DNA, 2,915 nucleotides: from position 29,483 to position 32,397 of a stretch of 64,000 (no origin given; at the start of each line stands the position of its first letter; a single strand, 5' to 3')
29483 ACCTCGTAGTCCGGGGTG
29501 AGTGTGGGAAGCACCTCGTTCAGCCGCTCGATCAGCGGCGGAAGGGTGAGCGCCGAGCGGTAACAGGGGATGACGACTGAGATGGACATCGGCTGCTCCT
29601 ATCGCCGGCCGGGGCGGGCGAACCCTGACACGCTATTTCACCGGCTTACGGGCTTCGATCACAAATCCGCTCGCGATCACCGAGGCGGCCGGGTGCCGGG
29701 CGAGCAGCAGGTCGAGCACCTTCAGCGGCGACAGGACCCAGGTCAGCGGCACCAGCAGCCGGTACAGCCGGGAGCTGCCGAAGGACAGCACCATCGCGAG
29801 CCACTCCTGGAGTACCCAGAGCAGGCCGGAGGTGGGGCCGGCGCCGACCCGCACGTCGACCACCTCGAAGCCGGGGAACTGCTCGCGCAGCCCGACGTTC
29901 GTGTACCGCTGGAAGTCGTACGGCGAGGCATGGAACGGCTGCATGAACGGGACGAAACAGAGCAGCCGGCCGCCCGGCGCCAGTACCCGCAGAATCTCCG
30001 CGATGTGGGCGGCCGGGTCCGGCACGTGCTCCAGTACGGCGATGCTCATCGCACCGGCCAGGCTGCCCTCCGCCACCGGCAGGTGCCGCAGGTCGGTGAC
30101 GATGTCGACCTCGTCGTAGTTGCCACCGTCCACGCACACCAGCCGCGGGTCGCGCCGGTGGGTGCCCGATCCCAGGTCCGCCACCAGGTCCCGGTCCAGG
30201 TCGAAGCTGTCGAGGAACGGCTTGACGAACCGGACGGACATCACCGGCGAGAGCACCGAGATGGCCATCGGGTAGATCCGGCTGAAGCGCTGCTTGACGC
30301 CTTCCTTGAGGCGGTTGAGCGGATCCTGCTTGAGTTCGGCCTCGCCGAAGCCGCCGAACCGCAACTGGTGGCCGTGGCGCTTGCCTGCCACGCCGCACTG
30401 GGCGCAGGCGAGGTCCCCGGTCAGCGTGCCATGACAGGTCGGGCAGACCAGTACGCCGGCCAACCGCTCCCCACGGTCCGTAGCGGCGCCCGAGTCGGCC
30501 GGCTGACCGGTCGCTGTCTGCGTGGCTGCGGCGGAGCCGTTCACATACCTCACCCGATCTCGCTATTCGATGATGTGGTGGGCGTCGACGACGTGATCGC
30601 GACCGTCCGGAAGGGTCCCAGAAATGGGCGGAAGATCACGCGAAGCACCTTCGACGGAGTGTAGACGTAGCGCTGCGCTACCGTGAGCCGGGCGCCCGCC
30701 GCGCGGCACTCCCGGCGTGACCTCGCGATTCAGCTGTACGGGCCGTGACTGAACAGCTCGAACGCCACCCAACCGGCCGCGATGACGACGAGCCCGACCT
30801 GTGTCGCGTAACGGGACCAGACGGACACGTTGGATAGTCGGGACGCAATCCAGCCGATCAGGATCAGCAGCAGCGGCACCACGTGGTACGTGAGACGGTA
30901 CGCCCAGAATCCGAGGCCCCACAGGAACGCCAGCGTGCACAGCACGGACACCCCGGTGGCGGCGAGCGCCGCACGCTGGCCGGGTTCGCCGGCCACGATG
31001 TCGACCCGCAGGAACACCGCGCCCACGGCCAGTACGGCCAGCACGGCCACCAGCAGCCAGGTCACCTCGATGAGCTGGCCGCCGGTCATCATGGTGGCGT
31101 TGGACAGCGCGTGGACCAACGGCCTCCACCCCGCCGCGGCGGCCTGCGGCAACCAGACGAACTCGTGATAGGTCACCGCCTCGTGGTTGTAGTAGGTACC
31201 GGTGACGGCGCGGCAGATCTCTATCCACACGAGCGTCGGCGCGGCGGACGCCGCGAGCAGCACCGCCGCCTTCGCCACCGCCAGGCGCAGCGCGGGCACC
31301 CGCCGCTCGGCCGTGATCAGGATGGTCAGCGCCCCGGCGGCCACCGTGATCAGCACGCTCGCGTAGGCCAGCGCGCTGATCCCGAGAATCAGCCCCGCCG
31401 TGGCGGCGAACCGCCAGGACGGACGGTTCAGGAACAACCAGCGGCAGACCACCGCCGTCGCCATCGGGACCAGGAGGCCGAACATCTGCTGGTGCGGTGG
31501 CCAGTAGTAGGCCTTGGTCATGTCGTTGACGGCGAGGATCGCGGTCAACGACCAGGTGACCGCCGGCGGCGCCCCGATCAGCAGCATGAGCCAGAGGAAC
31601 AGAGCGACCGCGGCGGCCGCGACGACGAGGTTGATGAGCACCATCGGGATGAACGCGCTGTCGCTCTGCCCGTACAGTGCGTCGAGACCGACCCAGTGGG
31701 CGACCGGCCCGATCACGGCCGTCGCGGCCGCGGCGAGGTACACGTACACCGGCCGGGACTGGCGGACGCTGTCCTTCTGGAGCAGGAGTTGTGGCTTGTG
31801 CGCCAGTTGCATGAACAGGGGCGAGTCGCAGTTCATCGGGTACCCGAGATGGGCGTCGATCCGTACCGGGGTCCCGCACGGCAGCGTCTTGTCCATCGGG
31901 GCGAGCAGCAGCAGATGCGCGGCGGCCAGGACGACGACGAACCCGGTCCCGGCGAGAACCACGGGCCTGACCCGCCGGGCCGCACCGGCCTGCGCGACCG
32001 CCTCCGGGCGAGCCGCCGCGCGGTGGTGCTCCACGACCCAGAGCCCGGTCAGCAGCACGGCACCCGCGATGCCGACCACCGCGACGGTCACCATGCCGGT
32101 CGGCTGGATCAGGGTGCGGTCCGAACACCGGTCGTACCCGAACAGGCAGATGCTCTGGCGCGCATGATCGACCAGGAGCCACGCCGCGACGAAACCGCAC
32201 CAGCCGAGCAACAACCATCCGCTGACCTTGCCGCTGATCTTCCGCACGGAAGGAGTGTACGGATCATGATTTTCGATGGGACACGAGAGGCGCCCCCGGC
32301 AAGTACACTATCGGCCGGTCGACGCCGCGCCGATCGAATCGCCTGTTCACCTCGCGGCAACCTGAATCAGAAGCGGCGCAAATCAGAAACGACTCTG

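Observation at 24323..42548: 18-kb amino-sugar, lipid-carrier glycosylation island between dop and arc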

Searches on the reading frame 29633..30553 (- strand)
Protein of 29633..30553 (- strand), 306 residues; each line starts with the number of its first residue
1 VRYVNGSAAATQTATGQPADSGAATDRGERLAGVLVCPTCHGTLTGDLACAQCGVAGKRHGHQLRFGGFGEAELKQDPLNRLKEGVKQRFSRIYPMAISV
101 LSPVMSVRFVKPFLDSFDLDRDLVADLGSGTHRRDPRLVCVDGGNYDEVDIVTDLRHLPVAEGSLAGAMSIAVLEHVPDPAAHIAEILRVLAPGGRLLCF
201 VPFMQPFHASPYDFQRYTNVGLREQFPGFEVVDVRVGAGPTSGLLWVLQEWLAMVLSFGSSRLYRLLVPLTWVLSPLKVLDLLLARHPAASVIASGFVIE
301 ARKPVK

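Call 7: search_protein_families(library=pfam, proteins=[window:29633-30553:-], max_evalue=0.01)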
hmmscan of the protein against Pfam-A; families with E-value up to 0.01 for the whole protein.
window:29633-30553:- (306 aa): 3 families
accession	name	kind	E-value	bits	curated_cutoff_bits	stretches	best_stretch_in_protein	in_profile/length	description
PF08241.18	Methyltransf_11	-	4.4e-09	37.3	21.2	1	151-199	47-95/95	Methyltransferase domain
PF13489.12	Methyltransf_23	-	6.1e-05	23.2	27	1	152-202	69-119/164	Methyltransferase domain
PF13649.12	Methyltransf_25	-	0.00028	21.9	27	1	152-195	52-97/97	Methyltransferase domain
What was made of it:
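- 29633..30553 (-): g05, a SAM methyltransferase with an N-terminal CxxC...CxxC motif and a C-terminal hydrophobic segment. Accessory gene, absent from the Dactylosporangium module. Methyltransf_11, 4.4e-9, residues 151-199 only (call 7).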

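Call 9: search_protein_families(library=ncbifam, proteins=[window:29633-30553:-], max_evalue=0.01)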
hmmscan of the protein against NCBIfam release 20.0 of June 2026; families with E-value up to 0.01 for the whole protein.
window:29633-30553:- (306 aa): 6 families
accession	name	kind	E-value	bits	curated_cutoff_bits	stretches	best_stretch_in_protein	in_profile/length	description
NF045667.1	MTase_DVU1556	equivalog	1.7e-05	24.4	155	1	151-198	71-118/213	DVU_1556 family methyltransferase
NF008823.0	PRK11873.1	subfamily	0.00064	19.3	263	1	153-197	135-179/272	arsenite methyltransferase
NF041536.1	ArsM_DUF2284_UU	exception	0.001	17.5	575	1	154-199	135-180/459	arsenite methyltransferase/DUF2284 domain selenoprotein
NF041537.1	ArsM_AhpD_UU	exception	0.0029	16.5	510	1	156-198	137-179/345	arsenite methyltransferase/AhpD domain selenoprotein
NF052510.1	methyltran_MpqE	exception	0.0049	16.3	335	1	156-209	108-160/234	methyl-plastoquinone biosynthesis methyltransferase MpqE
NF040539.1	AST_met_ArsM_2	exception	0.0085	16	240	0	152-198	116-162/262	putative arsinothricin biosynthesis methyltransferase ArsM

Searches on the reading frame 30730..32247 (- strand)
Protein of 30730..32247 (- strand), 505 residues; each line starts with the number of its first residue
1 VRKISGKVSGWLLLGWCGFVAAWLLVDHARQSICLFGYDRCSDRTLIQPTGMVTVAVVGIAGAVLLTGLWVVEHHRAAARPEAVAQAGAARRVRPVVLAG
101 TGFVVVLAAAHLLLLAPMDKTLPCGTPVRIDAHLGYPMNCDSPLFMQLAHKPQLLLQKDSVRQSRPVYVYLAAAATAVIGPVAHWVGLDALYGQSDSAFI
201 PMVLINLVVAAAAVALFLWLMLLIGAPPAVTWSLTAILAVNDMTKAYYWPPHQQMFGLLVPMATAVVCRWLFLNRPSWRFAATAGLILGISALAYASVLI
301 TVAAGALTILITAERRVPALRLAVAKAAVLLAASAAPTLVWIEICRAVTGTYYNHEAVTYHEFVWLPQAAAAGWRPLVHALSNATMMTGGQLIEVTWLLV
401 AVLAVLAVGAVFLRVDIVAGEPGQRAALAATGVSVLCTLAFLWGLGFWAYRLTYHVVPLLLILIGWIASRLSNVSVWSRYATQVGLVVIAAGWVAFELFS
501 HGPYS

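Call 7: search_protein_families(library=pfam, proteins=[window:30730-32247:-], max_evalue=0.01)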
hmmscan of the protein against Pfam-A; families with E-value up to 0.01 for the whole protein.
window:30730-32247:- (505 aa): 0 families

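Call 9: search_protein_families(library=ncbifam, proteins=[window:30730-32247:-], max_evalue=0.01)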
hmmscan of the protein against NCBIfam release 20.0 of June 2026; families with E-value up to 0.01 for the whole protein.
window:30730-32247:- (505 aa): 0 families
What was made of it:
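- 30730..32247 (-): g06, a 505-aa polytopic membrane protein with a probable GT-C fold and no soluble domain. Accessory gene. No Pfam or NCBIfam hit (calls 7, 9).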

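Call 23: search_solved_structures(query=window:30730-32247:-, max_evalue=10)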
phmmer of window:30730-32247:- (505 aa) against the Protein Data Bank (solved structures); distinct sequences matched with E-value up to 10: 1.
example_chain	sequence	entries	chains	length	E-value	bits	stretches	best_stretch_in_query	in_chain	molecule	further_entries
9mqx_D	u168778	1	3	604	1.1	11.3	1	21-106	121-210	Aldehyde:ferredoxin oxidoreductase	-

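Call 45: find_homologous_proteins(query=window:30730-32247:-, max_evalue=0.001)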
Query window:30730-32247:- (505 aa): 7 proteins with E <= 0.001 among 8000 candidates.
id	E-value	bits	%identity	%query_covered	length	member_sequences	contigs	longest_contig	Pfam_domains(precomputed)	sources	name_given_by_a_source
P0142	0.0e+0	1095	100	100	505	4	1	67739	-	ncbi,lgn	ncbi:MAG TPA: hypothetical protein VGJ07_06915 [Rugosimonospora sp.]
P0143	4.2e-163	562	54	99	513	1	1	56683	-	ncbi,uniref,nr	ncbi:hypothetical protein [Allorhizocola rhizosphaerae]|uniref:hypothetical protein n=1 Tax=Allorhiz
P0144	3.4e-122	427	44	98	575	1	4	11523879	-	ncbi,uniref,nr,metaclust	ncbi:hypothetical protein Daura_26450 [Dactylosporangium aurantiacum]|uniref:Uncharacterized protein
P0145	5.5e-108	380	44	99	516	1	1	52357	-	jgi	jgi:hypothetical protein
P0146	1.1e-105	373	45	100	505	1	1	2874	-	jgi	jgi:hypothetical protein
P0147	4.9e-103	364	46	77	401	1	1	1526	-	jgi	jgi:hypothetical protein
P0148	2.9e-13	68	29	67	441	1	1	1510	-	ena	-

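Call 49: find_encoding_contigs(protein=P0143, flank=10000, max_places=1)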
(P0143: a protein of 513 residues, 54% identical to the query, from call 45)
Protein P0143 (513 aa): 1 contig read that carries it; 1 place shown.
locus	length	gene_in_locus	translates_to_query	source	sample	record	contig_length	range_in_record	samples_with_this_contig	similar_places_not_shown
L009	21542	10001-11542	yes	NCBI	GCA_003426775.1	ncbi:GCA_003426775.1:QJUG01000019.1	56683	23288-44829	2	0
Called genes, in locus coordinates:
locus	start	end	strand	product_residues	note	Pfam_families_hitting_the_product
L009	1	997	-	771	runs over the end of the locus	PF22666:Glyco_hydro_2_N2, PF00703:Glyco_hydro_2 (weak)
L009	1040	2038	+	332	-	PF00356:LacI, PF00532:Peripla_BP_1, PF13377:Peripla_BP_3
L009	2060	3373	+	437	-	PF01547:SBP_bac_1, PF13416:SBP_bac_8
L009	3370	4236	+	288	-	PF00528:BPD_transp_1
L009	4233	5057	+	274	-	PF00528:BPD_transp_1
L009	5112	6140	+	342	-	PF00356:LacI, PF00532:Peripla_BP_1, PF13377:Peripla_BP_3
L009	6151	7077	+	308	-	PF00356:LacI, PF00532:Peripla_BP_1, PF13377:Peripla_BP_3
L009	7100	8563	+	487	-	PF20695:UbiD_N, PF01977:UbiD, PF20696:UbiD_C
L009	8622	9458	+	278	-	PF01040:UbiA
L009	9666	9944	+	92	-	-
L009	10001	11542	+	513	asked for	-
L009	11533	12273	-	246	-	PF02224:Cytidylate_kin (weak), PF13189:Cytidylate_kin2, PF13238:AAA_18, PF13207:AAA_17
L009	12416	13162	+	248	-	-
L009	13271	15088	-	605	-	PF00009:GTP_EFTU, PF14492:EFG_III, PF03764:EFG_IV, PF00679:EFG_C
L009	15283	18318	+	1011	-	PF14891:Peptidase_M91 (weak), PF00094:VWD, PF04151:PPC (faint)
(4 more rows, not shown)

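Call 58: predict_structure(alignment_id=A3)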
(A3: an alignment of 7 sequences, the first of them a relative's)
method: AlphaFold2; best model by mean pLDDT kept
length: 505 residues; sequences in the alignment: 7
mean_pLDDT: 76.1   pTM: 0.80
mean pLDDT of the five models: 76.1, 71.4, 71.3, 71.0, 69.9
residues with pLDDT >= 90: 110; 70-90: 245; 50-70: 101; < 50: 49
segments of 3 or more residues with pLDDT < 50: 1-5, 37-40, 42-46, 80-92, 354-362, 503-505
pLDDT, mean of each block of 10 residues (from residue 1): 55 79 74 55 50 77 82 64 43 60 68 54 50 55 81 80 76 90 86 79 80 88 87 87 59 66 93 91 93 85 94 77 93 92 83 49 60 84 77 82 89 80 89 89 61 80 92 89 92 79 46
secondary structure, 60 per line:
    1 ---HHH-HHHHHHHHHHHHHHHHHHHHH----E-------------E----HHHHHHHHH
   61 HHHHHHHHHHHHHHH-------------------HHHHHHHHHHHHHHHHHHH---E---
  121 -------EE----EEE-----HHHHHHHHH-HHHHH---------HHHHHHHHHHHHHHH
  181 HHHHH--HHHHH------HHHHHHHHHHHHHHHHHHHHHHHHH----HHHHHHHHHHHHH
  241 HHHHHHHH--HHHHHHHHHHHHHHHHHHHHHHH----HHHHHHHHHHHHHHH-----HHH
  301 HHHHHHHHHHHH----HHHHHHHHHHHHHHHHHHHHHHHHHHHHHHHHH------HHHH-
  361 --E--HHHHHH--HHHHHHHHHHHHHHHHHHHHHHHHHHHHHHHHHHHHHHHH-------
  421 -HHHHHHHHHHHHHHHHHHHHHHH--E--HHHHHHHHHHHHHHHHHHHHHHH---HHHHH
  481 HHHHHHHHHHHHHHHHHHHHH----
elements in order: H8-28 H52-75 H95-113 E134-136 H142-150 H152-156 H166-185 H188-192 H199-223 H228-248 H251-273 H278-292 H298-312 H317-349 H356-359 H366-371 H374-413 H422-444 H450-472 H476-501
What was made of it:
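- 30730..32247 (-): AF2 pLDDT 76 from a 7-sequence alignment (call 58).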

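Call 62: fold_search(model_id=the predicted structure, library=pdb)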
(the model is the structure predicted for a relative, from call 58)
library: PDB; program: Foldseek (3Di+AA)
matches with E <= 10: 387; with E <= 0.001: 1
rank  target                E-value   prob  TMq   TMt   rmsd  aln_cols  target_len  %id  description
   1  7zli_A                9.0e-04  1.00  0.36  0.29  20.0       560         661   11  Cryo-EM structure of C-mannosyltransferase CeDPY19, in complex with Dol25-P-Man and bound to CMT2-Fab and anti-Fab nan (released 2023-01-11)
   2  7zlg_A                1.4e-03  1.00  0.30  0.24  21.4       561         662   12  Cryo-EM structure of C-mannosyltransferase CeDPY19, in complex with acceptor peptide and bound to CMT2-Fab and anti-Fa (released 2023-01-11)
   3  9i5k_A                1.9e-03  1.00  0.46  0.47   7.8       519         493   11  Structure of the Chaetomium thermophilum Pmt4 homodimer (C2 symmetry) (released 2025-12-24)
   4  3waj                  1.9e-03  1.00  0.44  0.30  13.3       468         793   12  Crystal structure of the Archaeoglobus fulgidus oligosaccharyltransferase (O29867_ARCFU) complex with Zn and sulfate (released 2013-10-30)
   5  3wak                  2.2e-03  1.00  0.38  0.25  13.8       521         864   11  Crystal structure of the Archaeoglobus fulgidus oligosaccharyltransferase (O29867_ARCFU) in the apo form (released 2013-10-30)
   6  5gmy_A                2.6e-03  1.00  0.40  0.26  12.1       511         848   12  Crystal structure of the Archaeoglobus fulgidus oligosaccharyltransferase (O29867_ARCFU) tethered with an acceptor pep (released 2017-02-01)
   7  8b6l_I                2.8e-03  1.00  0.43  0.33  13.2       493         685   12  Subtomogram average of the human Sec61-TRAP-OSTA-translocon (released 2022-12-07)
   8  7e9s_A                3.0e-03  1.00  0.40  0.26  11.9       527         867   10  Archaeal oligosaccharyltransferase AglB from Archaeoglobus fulgidus in complex with an inhibitory peptide and a dolich (released 2021-09-08)
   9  8if8_C                4.6e-03  1.00  0.36  0.32  19.4       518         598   17  Arabinosyltransferase AftA (released 2023-05-31)
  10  6s7t_A                1.5e-02  1.00  0.43  0.32  15.9       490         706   10  Cryo-EM structure of human oligosaccharyltransferase complex OST-B (released 2019-12-18)
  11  6p25_A                2.8e-02  1.00  0.32  0.23   6.4       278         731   12  Structure of S. cerevisiae protein O-mannosyltransferase Pmt1-Pmt2 complex bound to the sugar donor and a peptide acce (released 2019-07-10)
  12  7bvc_A                3.1e-02  1.00  0.42  0.22  15.4       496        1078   14  Cryo-EM structure of Mycobacterium smegmatis arabinosyltransferase EmbA-EmbB-AcpM2 in complex with ethambutol (released 2020-04-29)
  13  6p25_B                3.4e-02  1.00  0.31  0.24   7.0       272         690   14  Structure of S. cerevisiae protein O-mannosyltransferase Pmt1-Pmt2 complex bound to the sugar donor and a peptide acce (released 2019-07-10)
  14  9e61_B                4.8e-02  1.00  0.31  0.23   8.5       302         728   14  Cryo-EM structure of Saccharomyces cerevisiae Pmt4 apo form (released 2025-10-15)
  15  6c26_A                5.0e-02  0.99  0.40  0.33  13.5       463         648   13  The Cryo-EM structure of a eukaryotic oligosaccharyl transferase complex (released 2018-01-31)
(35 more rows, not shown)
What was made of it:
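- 30730..32247 (-): Foldseek top 24 hits are all GT-C, E 9e-4 to 0.17 (call 62).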

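Call 66: search_protein_representatives(protein=window:30730-32247:-)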
Query: 505 residues. Proteins with E-value up to 0.001 (for the whole library): 508; up to 1e-10: 343; up to 1e-30: 61. The best 150 are listed.
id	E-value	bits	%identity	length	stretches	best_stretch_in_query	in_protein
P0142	0.0e+00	1094.8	100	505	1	1-505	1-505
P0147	1.6e-103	363.8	49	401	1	106-505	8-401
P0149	3.1e-102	359.5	44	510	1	10-505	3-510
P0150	1.9e-101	356.9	44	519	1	7-505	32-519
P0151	5.1e-100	352.2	44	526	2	27-318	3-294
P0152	1.0e-96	341.3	49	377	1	135-505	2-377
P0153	6.5e-90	318.9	40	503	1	7-505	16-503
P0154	4.1e-87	309.6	45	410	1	104-505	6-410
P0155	2.5e-84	300.4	39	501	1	8-505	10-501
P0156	1.0e-78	281.9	40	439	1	88-503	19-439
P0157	2.0e-78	281.0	38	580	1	7-505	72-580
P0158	1.7e-77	277.9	39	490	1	16-504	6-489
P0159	4.1e-77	276.6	40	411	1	103-505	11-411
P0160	5.5e-76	272.9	38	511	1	8-482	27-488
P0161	1.7e-74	268.0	48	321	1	59-375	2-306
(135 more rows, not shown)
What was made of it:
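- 30730..32247 (-): The family has 508 cluster representatives (call 66).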
